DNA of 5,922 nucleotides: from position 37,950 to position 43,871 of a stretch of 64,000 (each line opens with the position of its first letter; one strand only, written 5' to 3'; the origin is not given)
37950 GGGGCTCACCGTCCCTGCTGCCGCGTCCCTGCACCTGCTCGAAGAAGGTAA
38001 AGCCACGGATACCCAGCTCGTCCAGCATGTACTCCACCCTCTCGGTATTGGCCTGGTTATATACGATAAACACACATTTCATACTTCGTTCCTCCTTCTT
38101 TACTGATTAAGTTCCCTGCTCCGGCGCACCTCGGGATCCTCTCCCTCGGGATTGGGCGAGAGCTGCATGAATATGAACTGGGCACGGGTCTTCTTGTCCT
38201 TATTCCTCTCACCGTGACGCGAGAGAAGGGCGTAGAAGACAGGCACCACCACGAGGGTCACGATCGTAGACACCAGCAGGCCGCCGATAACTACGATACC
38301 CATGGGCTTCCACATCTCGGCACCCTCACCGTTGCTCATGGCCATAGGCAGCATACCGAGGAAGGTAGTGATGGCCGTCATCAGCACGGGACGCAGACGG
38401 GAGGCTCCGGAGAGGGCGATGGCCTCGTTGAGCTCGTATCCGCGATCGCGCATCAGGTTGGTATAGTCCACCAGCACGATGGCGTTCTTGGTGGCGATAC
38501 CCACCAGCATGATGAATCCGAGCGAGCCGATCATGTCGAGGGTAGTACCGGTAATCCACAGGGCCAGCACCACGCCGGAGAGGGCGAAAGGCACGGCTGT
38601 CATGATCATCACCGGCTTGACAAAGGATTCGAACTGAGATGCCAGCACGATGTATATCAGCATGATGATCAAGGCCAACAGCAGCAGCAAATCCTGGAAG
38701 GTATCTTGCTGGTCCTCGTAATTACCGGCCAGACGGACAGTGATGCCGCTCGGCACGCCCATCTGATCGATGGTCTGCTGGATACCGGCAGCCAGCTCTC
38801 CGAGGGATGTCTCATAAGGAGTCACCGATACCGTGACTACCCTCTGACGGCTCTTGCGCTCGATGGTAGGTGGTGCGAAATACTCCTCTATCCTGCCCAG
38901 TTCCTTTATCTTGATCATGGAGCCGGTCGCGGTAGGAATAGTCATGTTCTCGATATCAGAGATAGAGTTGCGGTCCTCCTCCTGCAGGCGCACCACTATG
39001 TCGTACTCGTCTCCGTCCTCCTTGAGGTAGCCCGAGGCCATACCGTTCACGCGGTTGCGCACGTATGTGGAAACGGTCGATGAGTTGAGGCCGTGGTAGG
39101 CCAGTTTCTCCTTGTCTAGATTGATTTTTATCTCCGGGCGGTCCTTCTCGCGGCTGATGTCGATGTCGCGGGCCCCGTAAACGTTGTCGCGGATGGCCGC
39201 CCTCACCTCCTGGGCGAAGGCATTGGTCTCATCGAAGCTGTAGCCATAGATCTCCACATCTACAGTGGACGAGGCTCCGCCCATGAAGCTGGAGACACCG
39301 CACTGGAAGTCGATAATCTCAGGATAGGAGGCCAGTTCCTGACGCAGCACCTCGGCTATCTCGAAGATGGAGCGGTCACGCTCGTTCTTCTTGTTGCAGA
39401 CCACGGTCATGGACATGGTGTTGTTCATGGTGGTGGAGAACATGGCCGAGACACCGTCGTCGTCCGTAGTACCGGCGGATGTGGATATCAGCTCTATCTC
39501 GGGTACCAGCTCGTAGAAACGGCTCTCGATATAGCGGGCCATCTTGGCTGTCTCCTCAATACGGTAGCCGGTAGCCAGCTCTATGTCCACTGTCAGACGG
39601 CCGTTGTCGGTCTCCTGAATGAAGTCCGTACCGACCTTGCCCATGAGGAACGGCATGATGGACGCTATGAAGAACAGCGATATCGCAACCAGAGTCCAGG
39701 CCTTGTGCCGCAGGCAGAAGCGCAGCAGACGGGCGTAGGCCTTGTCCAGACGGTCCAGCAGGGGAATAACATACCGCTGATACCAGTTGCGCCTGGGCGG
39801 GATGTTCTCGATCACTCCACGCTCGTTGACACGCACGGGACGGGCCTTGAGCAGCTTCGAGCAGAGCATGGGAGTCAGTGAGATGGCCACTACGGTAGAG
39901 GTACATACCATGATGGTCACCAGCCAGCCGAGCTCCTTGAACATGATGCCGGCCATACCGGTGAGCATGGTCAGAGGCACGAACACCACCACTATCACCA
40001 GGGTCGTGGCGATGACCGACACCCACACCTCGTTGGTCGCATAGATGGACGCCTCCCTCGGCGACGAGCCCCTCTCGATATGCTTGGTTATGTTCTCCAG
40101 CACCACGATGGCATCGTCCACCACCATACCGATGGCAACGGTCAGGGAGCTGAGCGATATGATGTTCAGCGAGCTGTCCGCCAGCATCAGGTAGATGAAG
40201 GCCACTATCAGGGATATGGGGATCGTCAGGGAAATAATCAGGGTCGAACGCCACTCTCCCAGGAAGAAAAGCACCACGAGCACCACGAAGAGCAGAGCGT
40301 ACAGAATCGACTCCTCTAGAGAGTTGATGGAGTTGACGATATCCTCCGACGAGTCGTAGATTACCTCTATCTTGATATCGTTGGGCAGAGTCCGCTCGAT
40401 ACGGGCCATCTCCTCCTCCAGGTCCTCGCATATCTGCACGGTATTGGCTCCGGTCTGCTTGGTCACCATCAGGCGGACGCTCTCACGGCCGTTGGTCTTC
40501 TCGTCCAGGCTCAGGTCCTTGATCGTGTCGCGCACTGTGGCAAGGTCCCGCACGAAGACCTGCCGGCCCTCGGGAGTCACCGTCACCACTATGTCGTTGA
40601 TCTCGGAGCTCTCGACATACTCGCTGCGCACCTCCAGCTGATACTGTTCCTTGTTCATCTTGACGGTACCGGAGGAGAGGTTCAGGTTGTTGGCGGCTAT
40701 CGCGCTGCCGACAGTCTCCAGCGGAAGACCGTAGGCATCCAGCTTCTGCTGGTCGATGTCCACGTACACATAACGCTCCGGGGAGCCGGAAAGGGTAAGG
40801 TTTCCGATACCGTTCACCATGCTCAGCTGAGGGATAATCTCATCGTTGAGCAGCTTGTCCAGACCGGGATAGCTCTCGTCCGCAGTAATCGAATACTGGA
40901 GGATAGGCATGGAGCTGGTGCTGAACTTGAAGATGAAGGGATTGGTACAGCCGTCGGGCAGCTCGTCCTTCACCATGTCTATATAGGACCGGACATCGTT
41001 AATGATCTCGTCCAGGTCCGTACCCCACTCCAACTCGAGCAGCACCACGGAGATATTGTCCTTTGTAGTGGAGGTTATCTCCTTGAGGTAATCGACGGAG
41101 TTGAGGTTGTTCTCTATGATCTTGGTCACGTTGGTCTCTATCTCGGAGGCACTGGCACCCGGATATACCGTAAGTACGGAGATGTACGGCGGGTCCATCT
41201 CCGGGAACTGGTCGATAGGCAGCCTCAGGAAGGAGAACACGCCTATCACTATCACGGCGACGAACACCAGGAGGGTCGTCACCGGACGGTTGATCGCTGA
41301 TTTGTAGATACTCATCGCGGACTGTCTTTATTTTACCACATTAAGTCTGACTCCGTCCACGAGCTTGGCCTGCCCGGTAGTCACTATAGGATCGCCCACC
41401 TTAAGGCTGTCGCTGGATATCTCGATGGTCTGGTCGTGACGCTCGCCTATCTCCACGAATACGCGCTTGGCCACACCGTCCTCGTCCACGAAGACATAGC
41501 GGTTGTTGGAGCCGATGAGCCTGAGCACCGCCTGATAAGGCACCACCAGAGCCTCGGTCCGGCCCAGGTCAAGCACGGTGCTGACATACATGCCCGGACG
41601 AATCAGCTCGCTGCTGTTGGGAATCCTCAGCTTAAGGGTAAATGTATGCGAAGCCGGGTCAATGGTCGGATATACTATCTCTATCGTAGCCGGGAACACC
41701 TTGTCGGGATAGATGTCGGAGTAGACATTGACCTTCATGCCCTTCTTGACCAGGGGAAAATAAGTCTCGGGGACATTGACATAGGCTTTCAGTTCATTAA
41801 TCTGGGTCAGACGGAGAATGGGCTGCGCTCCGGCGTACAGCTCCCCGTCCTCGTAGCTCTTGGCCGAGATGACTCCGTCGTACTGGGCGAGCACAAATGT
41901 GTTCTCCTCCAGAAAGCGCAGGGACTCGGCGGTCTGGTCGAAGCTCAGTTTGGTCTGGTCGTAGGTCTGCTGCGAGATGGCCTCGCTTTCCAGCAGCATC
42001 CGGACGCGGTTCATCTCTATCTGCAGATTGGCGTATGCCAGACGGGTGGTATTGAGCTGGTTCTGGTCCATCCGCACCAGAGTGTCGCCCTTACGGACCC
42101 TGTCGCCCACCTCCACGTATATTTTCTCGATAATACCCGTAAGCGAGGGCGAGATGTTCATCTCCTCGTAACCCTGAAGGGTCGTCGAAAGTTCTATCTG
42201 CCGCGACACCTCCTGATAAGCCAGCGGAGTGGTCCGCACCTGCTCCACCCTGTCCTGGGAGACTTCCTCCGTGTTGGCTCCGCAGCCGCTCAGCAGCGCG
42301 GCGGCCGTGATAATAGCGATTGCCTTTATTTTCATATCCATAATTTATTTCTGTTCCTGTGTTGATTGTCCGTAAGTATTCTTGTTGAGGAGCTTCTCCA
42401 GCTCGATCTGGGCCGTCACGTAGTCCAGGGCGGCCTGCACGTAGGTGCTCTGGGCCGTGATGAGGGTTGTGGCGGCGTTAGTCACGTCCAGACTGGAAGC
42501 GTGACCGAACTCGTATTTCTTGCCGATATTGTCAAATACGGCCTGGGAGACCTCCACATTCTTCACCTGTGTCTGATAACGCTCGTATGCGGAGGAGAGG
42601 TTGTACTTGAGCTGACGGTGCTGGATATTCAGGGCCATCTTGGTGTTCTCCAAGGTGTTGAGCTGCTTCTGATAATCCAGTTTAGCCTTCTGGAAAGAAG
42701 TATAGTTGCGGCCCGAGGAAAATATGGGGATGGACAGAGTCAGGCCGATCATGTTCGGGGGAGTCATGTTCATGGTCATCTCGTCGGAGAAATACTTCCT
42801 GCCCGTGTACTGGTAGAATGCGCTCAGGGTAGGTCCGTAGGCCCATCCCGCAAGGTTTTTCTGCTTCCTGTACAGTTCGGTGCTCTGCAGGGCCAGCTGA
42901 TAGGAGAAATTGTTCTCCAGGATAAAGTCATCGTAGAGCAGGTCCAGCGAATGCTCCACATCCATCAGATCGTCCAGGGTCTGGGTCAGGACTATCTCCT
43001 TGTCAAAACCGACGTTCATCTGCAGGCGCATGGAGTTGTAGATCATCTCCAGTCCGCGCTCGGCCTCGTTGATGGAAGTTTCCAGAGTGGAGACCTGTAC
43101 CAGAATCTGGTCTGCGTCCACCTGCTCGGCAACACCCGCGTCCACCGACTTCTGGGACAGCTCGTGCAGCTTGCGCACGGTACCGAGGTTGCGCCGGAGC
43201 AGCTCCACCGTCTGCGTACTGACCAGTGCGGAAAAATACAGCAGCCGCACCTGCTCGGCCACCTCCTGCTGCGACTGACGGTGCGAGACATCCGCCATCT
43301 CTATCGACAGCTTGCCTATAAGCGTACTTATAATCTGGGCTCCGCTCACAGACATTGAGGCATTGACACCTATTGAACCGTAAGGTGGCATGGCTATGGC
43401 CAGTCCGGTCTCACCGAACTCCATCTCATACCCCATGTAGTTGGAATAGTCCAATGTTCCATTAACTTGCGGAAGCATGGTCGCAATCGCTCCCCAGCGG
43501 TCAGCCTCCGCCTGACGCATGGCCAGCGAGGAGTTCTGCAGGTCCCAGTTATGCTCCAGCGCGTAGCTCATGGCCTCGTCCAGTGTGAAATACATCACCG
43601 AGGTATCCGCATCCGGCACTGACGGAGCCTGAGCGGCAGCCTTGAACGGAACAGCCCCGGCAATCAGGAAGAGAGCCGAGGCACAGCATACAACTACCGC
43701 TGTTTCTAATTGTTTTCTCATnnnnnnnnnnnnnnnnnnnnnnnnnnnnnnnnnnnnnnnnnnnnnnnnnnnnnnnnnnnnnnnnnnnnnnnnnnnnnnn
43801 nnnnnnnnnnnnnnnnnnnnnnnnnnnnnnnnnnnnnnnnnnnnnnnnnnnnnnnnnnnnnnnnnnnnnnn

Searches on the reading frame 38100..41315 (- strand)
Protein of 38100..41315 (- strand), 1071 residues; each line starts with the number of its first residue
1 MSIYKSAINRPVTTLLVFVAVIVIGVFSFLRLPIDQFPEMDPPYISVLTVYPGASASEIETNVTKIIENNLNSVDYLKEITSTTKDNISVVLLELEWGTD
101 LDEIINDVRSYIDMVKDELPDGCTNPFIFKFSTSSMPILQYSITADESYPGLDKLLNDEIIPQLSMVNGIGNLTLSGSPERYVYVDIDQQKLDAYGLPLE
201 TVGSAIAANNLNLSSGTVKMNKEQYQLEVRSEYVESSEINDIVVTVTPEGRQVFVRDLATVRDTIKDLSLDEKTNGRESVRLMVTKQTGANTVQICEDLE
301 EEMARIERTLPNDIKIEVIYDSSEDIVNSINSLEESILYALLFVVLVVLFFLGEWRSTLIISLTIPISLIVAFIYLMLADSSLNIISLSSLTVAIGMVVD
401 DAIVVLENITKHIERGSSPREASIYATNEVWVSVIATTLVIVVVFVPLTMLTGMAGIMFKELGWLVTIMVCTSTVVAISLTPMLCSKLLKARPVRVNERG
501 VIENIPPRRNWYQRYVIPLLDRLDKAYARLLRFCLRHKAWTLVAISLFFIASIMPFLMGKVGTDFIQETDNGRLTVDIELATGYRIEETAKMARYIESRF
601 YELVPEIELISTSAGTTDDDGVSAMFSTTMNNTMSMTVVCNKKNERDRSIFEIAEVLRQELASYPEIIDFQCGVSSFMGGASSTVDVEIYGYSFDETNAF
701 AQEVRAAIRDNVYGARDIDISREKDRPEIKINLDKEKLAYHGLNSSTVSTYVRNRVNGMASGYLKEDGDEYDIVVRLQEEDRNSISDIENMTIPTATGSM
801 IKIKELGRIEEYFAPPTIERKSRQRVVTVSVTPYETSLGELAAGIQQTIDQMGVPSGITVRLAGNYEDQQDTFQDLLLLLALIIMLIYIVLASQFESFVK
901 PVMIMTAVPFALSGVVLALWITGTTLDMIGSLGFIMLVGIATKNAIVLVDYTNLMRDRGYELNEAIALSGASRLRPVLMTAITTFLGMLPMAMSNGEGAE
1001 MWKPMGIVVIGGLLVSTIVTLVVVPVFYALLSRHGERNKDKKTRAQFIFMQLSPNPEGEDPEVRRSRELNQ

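Call 34: search_protein_families(library=pfam, proteins=[window:38100-41315:-], max_evalue=0.00001)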
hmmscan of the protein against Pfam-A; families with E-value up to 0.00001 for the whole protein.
window:38100-41315:- (1071 aa): 2 families
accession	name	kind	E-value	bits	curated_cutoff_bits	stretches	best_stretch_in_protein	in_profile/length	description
PF00873.25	ACR_tran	-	1.2e-260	867.9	28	1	3-1031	1-1020/1021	AcrB/AcrD/AcrF family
PF03176.21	MMPL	-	1.5e-21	77.2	20.5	2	826-1051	91-321/333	MMPL family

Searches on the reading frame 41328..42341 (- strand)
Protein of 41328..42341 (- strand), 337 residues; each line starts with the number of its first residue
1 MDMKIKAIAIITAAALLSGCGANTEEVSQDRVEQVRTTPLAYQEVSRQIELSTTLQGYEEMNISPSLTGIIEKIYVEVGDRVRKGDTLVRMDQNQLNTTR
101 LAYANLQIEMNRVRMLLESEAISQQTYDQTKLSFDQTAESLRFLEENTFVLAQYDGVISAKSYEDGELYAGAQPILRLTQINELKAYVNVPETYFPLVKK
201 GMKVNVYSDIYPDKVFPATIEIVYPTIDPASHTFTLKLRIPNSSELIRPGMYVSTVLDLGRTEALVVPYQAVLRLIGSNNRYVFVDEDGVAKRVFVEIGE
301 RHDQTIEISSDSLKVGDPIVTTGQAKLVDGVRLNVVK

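Call 34: search_protein_families(library=pfam, proteins=[window:41328-42341:-], max_evalue=0.00001)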
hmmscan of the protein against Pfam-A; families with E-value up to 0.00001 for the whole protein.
window:41328-42341:- (337 aa): 3 families
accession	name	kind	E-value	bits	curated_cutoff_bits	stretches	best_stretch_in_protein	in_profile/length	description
PF16576.10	HlyD_D23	-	4.4e-30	105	30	1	60-253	19-214/214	Barrel-sandwich domain of CusB or HlyD membrane-fusion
PF13437.12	HlyD_3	-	1.1e-16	61.9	22.2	1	150-250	2-106/106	HlyD family secretion protein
PF13533.13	Biotin_lipoyl_2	-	1.4e-06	28.4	29.8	1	62-92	2-32/32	Biotin-lipoyl like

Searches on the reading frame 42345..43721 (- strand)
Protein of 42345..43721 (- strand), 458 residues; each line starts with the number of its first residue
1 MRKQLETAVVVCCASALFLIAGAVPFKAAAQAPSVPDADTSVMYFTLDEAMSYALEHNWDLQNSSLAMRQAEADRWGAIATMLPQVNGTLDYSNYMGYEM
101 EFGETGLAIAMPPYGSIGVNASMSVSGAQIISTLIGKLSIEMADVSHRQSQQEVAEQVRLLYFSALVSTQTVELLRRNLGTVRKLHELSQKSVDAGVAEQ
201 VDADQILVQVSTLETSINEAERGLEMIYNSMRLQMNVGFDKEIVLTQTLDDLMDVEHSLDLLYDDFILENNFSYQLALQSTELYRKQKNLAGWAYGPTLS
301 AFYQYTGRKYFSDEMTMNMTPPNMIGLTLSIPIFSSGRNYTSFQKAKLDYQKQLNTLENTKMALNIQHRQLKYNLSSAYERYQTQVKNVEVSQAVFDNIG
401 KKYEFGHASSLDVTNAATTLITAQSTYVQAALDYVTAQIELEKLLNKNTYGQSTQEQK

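Call 34: search_protein_families(library=pfam, proteins=[window:42345-43721:-], max_evalue=0.00001)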
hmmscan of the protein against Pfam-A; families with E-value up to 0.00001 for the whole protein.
window:42345-43721:- (458 aa): 1 family
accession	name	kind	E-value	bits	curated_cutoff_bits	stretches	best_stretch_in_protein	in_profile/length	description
PF02321.23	OEP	-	1.7e-48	165.4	22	2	268-446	9-187/187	Outer membrane efflux protein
